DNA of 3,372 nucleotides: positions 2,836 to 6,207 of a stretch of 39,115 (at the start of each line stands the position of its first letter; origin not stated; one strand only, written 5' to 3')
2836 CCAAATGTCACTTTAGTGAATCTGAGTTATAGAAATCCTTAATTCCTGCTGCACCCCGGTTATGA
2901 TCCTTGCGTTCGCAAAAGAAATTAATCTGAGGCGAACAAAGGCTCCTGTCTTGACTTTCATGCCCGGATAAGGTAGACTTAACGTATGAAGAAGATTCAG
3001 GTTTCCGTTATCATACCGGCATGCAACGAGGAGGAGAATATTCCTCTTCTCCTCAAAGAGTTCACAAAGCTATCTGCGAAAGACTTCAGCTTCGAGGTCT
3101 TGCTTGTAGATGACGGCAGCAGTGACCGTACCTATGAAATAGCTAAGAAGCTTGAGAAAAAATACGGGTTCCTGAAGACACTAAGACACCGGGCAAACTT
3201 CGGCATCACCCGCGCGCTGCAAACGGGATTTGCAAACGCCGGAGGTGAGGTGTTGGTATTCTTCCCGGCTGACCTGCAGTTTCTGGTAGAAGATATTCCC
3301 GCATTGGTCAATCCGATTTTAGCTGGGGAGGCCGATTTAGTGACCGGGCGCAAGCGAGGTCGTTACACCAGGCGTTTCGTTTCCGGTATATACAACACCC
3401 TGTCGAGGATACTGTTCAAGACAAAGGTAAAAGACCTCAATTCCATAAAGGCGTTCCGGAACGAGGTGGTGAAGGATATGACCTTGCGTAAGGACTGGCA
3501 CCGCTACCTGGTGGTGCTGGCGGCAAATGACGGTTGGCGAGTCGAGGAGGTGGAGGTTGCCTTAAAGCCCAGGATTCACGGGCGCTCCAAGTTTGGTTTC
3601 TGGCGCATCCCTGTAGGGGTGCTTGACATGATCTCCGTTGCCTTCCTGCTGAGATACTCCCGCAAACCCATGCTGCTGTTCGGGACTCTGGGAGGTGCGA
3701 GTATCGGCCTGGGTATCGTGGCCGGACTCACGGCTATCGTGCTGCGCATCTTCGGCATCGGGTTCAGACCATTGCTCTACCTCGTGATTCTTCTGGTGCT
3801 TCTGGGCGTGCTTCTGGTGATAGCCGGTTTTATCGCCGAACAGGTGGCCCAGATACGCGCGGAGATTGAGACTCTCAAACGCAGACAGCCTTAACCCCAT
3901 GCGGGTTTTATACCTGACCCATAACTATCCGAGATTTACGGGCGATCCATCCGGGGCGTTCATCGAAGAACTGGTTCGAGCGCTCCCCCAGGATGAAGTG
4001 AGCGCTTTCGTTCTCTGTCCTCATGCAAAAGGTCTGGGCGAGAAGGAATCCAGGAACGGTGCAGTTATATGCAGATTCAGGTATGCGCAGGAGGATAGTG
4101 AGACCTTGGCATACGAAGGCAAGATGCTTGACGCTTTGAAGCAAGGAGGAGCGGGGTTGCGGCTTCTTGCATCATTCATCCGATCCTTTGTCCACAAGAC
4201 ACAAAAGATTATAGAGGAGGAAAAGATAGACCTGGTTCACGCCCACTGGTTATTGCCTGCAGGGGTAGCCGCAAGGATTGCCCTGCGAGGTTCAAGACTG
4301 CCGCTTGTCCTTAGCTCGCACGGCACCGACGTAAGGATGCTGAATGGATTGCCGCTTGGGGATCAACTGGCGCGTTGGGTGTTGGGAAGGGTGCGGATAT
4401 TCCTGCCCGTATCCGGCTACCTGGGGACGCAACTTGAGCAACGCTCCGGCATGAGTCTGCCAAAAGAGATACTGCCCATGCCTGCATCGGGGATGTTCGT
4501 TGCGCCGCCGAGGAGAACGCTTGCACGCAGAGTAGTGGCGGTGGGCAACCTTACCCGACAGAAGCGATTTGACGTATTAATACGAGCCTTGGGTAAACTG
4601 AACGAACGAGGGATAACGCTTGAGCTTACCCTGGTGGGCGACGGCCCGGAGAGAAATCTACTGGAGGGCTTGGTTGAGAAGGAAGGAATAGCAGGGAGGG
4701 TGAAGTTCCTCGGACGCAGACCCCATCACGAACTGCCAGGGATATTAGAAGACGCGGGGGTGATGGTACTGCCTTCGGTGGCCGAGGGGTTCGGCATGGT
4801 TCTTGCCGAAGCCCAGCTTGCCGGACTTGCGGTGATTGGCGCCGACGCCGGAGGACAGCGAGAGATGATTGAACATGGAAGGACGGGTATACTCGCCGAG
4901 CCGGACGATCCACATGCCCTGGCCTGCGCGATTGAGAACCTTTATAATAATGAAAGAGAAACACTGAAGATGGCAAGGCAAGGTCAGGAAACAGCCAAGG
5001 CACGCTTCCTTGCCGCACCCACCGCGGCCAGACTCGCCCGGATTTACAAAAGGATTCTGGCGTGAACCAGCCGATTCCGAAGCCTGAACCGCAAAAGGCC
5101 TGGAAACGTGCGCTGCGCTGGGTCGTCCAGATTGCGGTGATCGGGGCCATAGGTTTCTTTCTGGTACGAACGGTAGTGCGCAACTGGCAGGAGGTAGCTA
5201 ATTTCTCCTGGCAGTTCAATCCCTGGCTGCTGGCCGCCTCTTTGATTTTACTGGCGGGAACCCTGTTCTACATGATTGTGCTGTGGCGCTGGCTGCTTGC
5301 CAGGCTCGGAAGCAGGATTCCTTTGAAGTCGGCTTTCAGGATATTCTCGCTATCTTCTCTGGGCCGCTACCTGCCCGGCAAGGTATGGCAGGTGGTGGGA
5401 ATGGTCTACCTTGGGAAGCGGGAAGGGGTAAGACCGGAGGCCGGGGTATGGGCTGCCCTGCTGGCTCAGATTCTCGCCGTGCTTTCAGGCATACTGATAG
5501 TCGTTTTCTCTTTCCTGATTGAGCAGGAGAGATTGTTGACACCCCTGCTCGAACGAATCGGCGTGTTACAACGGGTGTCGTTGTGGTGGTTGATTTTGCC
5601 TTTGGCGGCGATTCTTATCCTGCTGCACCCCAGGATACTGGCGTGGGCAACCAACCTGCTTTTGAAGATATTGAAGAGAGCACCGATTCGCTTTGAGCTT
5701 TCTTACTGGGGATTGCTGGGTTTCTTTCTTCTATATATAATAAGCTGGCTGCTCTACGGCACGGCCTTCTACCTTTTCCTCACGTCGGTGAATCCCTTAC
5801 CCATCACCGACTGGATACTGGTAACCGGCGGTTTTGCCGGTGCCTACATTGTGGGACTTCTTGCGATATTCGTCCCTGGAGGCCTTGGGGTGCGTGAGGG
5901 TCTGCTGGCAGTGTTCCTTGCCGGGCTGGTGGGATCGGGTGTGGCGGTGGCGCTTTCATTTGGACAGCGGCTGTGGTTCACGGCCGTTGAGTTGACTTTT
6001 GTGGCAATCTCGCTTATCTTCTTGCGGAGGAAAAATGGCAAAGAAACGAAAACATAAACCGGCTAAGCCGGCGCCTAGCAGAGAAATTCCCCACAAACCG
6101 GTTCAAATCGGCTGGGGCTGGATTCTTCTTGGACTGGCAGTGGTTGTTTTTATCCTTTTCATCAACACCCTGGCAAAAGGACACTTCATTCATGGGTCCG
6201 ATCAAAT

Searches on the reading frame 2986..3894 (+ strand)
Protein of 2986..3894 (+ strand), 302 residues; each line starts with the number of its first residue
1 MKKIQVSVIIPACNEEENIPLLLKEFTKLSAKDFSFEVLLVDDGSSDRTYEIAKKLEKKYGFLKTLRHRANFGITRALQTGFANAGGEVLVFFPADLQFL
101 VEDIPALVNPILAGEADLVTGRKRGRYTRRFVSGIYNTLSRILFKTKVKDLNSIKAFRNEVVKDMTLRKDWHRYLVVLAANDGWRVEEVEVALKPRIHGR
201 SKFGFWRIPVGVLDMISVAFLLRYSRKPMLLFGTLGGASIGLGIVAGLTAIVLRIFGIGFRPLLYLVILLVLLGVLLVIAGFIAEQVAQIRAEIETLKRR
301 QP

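Call 58: search_protein_families(library=pfam, proteins=[window:2986-3894:+], max_evalue=0.00001)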
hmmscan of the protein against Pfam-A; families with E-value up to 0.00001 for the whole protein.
window:2986-3894:+ (302 aa): 2 families
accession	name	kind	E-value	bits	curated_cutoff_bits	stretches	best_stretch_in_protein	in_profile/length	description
PF00535.33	Glycos_transf_2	-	2.2e-27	96.5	23.3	1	7-132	1-124/168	Glycosyl transferase family 2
PF10111.15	Glyco_tranf_2_2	-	1e-05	25.7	27.3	0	7-96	1-91/276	Glycosyltransferase like family 2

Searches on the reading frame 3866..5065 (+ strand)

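Call 58: search_protein_families(library=pfam, proteins=[window:3866-5065:+], max_evalue=0.00001)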
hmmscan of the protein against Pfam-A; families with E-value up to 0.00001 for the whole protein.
window:3866-5065:+ (399 aa): 6 families
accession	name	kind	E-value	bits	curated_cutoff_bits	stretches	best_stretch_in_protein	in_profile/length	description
PF00534.26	Glycos_transf_1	-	1.1e-36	126.4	26.4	1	222-375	17-171/172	Glycosyl transferases group 1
PF13692.12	Glyco_trans_1_4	-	4.8e-34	118.1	27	1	221-362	2-142/142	Glycosyl transferases group 1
PF13439.12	Glyco_transf_4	-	1.6e-14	54.7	28.5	1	32-196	7-154/170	Glycosyltransferase Family 4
PF13579.12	Glyco_trans_4_4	-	1.3e-13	52.1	29.7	1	31-195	5-146/158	Glycosyl transferase 4-like domain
PF13477.12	Glyco_trans_4_2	-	2.8e-09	37.7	23.4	1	103-158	59-113/139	Glycosyl transferase 4-like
PF20706.3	GT4-conflict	-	7.8e-08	32.1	26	1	213-379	191-374/385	Family 4 Glycosyltransferase in conflict systems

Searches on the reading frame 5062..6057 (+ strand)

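Call 58: search_protein_families(library=pfam, proteins=[window:5062-6057:+], max_evalue=0.00001)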
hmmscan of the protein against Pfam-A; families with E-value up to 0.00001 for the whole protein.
window:5062-6057:+ (331 aa): 1 family
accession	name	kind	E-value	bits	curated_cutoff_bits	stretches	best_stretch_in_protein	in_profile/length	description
PF03706.18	LPG_synthase_TM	-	1.2e-20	74.7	33.4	1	20-304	1-292/302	Lysylphosphatidylglycerol synthase TM region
